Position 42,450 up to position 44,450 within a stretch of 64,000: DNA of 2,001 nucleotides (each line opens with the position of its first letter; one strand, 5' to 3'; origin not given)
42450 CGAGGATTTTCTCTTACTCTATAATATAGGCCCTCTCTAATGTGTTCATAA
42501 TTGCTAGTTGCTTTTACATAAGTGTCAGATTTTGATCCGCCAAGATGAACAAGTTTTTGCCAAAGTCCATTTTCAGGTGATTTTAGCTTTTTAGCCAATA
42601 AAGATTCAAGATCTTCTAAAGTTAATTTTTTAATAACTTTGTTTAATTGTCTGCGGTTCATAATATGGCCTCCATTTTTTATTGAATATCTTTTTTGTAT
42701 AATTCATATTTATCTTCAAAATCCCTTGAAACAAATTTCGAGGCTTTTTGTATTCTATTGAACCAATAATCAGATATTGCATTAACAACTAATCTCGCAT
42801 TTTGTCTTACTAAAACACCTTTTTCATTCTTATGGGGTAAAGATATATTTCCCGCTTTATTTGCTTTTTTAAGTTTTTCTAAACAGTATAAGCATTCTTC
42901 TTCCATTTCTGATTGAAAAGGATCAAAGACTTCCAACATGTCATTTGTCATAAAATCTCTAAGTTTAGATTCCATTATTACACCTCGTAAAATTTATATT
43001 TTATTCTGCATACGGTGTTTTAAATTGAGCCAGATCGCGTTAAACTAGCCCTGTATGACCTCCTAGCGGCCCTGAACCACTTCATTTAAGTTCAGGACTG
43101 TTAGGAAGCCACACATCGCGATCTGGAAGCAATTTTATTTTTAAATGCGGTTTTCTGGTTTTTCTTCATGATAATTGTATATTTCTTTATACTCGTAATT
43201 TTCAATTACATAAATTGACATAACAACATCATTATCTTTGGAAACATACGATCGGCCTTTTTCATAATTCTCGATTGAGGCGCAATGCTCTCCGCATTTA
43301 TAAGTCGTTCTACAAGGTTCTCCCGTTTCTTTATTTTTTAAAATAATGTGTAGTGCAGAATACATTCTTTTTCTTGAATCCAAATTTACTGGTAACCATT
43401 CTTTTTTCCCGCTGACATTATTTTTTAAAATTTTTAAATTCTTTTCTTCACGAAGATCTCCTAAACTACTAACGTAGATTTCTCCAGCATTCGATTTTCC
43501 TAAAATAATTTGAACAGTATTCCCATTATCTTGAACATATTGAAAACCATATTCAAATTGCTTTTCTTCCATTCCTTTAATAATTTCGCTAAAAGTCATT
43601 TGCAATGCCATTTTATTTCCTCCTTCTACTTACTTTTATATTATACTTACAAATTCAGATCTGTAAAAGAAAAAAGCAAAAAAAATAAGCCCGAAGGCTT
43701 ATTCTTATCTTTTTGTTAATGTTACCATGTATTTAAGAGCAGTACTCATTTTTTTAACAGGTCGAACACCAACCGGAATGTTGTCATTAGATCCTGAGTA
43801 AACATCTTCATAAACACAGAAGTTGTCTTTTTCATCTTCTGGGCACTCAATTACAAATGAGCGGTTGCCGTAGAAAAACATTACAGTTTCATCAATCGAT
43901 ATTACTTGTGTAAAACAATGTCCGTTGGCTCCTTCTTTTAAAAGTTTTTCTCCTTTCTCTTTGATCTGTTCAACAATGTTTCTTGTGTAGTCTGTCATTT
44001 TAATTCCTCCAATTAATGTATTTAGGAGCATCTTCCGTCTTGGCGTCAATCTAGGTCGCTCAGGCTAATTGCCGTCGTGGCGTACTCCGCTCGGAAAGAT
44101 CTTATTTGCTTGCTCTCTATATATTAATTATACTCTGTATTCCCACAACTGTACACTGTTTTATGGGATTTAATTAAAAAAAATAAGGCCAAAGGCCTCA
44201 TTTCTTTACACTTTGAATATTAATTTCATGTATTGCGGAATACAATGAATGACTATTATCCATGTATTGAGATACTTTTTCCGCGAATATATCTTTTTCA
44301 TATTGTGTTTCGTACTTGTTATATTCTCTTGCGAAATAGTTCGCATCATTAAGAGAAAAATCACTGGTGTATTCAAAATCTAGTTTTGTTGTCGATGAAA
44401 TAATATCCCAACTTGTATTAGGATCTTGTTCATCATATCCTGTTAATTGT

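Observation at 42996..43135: Second copy (E2) of the GC-rich structured intercistronic element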

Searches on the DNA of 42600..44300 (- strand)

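Call 8: search_rna_families(source=window, start=42900, end=44250, threshold=evalue, max_evalue=10, show_alignments=4)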
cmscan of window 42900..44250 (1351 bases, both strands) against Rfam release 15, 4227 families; matches with E-value up to 10: 13.
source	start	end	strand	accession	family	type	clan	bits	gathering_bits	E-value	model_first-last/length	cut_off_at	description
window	43050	43119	-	RF03640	mir-3747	Gene; miRNA;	-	23.1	63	0.082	1-67/67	no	mir-3747 microRNA precursor family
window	43157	43298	-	RF02045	CDKN2B-AS_3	Gene; lncRNA;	-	21.6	50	4.6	1-144/144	no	CDKN2B antisense RNA 1 convserved region 3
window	43670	43703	+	RF02084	STnc130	Gene; sRNA;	-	21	55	2.6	93-126/135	no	Enterobacteria sRNA STnc130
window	43643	43707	+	RF02747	FtrA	Gene; sRNA;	-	20.3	134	5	1-111/111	no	Francisella sRNA A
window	43782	43839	-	RF00493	snoU2-30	Gene; snRNA; snoRNA; CD-box;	-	19.4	60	1.3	1-70/70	no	Small nucleolar RNA U2-30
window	43796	43889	-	RF01883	TUG1_2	Gene; lncRNA;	-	17.8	90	5.9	1-89/89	no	Taurine upregulated gene 1 conserved region 2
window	43536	43572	-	RF00617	cHP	Cis-reg;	CL00129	17.2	40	1.9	1-45/45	no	Flavivirus capsid hairpin cHP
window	43613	43678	-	RF03776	mir-2068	Gene; miRNA;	-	15.1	99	8.1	1-68/68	no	mir-2068 microRNA precursor family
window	43317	43349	-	RF02060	STnc410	Gene; sRNA;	-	13.5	50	5.5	1-158/158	no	Enterobacterial sRNA STnc410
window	43588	43719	-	RF01808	MicX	Gene; sRNA;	-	12.8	75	8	1-194/194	no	MicX Vibrio cholerae sRNA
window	44127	44171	-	RF02577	tsr24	Gene; sRNA;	-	12.7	50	5.2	1-238/238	no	S. aureus tsr24 small RNA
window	43675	43737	-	RF02377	SurA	Gene; sRNA;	-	10.7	100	5.2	1-279/279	no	SurA sRNA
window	43109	43211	-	RF02970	EGFOA-assoc-1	Gene; sRNA;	-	10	224.5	7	127-234/250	no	EGFOA-assoc-1 RNA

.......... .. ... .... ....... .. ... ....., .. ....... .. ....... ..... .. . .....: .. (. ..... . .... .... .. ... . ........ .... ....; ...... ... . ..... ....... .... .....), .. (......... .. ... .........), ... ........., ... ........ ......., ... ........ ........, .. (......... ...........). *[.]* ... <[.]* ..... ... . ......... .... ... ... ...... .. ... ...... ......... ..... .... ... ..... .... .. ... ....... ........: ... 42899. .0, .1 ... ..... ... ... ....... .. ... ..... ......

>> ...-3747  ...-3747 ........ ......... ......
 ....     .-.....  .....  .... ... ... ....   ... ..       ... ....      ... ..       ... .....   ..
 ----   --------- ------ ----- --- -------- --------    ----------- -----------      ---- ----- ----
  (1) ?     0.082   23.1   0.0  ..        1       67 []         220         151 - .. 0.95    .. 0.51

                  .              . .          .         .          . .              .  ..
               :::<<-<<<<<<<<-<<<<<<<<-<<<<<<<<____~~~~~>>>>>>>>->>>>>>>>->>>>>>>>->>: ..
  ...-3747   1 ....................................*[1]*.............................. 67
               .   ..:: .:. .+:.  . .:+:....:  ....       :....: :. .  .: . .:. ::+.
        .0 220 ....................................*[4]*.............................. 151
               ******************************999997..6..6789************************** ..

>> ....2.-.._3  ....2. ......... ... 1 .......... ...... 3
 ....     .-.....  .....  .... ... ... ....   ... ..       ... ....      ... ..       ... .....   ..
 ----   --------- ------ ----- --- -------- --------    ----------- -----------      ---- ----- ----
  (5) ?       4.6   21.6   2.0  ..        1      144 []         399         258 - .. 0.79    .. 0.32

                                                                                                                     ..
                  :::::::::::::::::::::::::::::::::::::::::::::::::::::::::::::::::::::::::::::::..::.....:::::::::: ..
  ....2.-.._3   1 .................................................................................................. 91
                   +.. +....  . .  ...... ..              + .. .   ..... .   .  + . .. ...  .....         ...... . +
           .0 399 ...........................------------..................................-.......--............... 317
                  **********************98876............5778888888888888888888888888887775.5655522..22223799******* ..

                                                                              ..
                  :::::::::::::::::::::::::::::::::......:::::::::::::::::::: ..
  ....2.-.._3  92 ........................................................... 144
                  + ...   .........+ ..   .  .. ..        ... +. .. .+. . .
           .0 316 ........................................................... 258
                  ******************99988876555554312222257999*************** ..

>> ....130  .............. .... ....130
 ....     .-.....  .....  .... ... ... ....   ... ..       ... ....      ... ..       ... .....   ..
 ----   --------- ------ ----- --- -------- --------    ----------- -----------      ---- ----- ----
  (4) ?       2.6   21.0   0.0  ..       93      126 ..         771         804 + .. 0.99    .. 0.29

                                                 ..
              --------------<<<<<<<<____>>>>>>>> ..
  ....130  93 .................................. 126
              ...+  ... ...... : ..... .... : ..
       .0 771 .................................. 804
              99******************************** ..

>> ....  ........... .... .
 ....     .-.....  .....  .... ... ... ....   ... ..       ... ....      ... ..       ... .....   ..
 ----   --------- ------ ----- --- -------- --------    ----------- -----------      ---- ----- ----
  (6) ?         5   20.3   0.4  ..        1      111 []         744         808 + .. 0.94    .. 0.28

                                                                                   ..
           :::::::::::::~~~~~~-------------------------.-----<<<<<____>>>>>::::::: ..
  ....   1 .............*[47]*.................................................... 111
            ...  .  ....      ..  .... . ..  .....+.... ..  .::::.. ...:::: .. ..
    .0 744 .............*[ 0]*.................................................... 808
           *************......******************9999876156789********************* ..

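Call 12: search_dna_similar(query=window:42600-44300:-, collection=phages, mode=distant, max_rows=40)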
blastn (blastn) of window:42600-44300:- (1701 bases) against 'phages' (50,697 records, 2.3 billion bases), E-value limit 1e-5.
No match.

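Call 52: build_rna_model(alignment_id=A4)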
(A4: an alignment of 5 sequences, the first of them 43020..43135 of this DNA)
Model R1 built from alignment A4 (5 sequences, 117 columns); structure: RNAalifold consensus.
model positions 116; base pairs 35; branch points 0; effective number of sequences 1.71; information 0.591 bits per position. Calibrated on 0.2 Mb of random sequence (short: E-values are rough).
structure used (alignment columns):
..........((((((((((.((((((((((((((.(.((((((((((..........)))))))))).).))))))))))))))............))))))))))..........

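Call 53: search_with_rna_model(model_id=R1, sources=[window, L004, L005, L006, L007, L008, L009, L010, L011, L153, L154, L155, L139, L140, L156], max_evalue=10, show_alignments=0)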
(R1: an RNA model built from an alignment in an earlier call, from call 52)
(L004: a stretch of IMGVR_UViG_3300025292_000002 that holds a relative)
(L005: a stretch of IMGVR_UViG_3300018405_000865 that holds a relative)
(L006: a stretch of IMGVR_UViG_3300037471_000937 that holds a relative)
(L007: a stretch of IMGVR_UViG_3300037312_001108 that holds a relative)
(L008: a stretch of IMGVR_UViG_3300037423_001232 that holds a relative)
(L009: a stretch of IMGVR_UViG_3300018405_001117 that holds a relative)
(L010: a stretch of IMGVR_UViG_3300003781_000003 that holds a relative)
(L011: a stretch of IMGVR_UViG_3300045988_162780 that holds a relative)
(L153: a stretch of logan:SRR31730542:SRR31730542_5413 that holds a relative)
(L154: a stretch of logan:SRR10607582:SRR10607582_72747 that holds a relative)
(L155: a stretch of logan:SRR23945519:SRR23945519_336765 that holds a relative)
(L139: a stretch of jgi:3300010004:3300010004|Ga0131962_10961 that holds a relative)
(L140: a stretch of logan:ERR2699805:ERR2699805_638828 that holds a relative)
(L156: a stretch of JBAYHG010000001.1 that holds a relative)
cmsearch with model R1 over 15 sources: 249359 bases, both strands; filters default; matches with E-value up to 10: 15.
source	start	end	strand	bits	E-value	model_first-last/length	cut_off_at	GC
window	43020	43135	-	139.4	1.4e-36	1-116/116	no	0.47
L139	1951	2066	+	139.4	1.4e-36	1-116/116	no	0.47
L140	511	626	+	139.4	1.4e-36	1-116/116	no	0.47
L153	10478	10593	+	136.3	1.1e-35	1-116/116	no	0.46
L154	5949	6064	+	136.3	1.1e-35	1-116/116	no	0.45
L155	3917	4032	+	104.7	1.4e-26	1-116/116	no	0.41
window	20600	20716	-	86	3.4e-21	1-116/116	no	0.49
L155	3907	4020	-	52.5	1.4e-11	1-116/116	no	0.39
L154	5937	6052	-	50.8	4.3e-11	1-116/116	no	0.41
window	43032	43144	+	47.3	4.4e-10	1-116/116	no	0.44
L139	1942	2054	-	47.3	4.4e-10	1-116/116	no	0.44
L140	502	614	-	47.3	4.4e-10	1-116/116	no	0.44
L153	10467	10581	-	44.4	3.1e-09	1-116/116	no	0.43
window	20621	20723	+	21.1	0.016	1-116/116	no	0.47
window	12956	13030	-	11.7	7.8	1-116/116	no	0.43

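Call 58: search_with_rna_model(model_id=R1, sources=[L157, L158, L159, L160], max_evalue=10, show_alignments=4)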
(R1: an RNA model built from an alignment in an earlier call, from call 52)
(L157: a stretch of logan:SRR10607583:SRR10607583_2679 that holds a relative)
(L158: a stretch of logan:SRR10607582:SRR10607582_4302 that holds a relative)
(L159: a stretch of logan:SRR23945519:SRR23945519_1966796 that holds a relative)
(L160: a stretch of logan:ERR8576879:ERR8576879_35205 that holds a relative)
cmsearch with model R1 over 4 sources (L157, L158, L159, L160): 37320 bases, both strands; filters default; matches with E-value up to 10: 5.
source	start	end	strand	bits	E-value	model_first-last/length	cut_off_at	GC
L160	1105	1221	+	83.2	3.1e-21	1-116/116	no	0.48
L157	10592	10708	+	65.9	2.9e-16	1-116/116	no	0.53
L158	3278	3394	+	65.9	2.9e-16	1-116/116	no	0.53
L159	722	837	+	40.9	4.7e-09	1-116/116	no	0.44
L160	1098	1200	-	18.6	0.012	1-116/116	no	0.46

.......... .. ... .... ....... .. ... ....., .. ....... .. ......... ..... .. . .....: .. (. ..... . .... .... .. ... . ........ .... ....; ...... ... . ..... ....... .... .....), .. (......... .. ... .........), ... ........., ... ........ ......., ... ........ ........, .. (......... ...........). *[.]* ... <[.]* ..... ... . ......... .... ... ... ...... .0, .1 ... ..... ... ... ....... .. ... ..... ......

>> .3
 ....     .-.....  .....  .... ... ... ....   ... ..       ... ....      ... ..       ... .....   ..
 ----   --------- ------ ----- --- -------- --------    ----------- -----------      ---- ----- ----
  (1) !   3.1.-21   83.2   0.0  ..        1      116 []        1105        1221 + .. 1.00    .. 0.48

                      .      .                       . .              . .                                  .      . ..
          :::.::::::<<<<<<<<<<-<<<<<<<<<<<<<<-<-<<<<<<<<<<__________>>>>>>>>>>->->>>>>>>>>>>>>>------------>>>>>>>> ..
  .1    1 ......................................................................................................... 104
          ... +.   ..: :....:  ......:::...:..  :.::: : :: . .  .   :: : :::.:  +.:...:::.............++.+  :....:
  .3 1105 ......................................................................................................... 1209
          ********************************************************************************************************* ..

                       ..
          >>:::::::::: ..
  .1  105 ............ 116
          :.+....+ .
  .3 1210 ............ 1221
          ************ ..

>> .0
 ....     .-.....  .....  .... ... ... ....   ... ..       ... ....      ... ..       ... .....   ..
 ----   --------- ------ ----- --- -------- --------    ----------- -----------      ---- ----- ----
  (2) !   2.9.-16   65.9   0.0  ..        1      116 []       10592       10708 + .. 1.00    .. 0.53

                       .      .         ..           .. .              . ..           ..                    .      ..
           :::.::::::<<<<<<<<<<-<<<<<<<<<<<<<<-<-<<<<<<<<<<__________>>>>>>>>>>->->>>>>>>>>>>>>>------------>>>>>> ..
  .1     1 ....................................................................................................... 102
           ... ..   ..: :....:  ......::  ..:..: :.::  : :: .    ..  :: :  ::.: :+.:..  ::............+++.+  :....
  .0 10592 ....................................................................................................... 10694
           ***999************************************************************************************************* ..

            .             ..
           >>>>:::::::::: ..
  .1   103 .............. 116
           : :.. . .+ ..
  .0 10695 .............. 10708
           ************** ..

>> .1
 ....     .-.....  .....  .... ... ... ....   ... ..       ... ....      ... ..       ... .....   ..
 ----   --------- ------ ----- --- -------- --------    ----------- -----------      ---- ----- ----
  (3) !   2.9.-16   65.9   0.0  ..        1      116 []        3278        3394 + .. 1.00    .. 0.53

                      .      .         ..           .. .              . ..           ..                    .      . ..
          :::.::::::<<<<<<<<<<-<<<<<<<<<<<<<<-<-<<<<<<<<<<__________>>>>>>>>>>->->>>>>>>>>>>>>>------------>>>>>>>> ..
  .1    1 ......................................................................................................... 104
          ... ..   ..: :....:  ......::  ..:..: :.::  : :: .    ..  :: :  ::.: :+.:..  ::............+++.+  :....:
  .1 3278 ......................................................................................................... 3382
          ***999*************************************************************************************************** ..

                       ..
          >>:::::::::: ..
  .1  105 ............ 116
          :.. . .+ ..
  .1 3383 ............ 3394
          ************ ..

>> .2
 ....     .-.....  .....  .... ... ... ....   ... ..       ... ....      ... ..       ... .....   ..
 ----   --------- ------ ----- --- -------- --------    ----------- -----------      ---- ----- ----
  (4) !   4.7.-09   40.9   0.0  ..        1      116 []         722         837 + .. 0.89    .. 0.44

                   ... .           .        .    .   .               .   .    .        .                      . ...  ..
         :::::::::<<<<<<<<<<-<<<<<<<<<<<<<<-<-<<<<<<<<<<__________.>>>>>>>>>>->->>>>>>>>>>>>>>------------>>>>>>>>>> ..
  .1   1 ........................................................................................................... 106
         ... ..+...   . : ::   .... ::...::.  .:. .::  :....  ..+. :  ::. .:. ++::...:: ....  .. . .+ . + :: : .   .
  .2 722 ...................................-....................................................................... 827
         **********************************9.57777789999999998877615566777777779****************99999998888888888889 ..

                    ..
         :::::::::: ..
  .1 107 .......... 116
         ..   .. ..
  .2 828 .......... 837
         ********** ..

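Call 73: search_with_rna_model(model_id=R1, sources=[L161], max_evalue=10)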
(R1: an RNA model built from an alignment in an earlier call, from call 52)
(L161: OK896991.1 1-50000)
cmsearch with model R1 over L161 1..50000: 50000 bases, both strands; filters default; matches with E-value up to 10: 0.
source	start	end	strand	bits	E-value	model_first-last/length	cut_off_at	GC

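Call 89: search_with_rna_model(model_id=R1, sources=[L163, L164, L165, L166, L167, L168, L162], max_evalue=10)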
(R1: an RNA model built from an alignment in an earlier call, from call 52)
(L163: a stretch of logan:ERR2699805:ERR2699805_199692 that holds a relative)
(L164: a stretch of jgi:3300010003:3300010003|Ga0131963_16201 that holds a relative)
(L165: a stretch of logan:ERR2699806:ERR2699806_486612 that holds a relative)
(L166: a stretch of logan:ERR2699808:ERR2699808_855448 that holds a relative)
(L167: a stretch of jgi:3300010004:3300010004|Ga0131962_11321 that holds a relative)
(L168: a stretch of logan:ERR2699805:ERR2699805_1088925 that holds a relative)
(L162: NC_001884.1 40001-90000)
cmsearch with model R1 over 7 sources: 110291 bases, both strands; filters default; matches with E-value up to 10: 0.
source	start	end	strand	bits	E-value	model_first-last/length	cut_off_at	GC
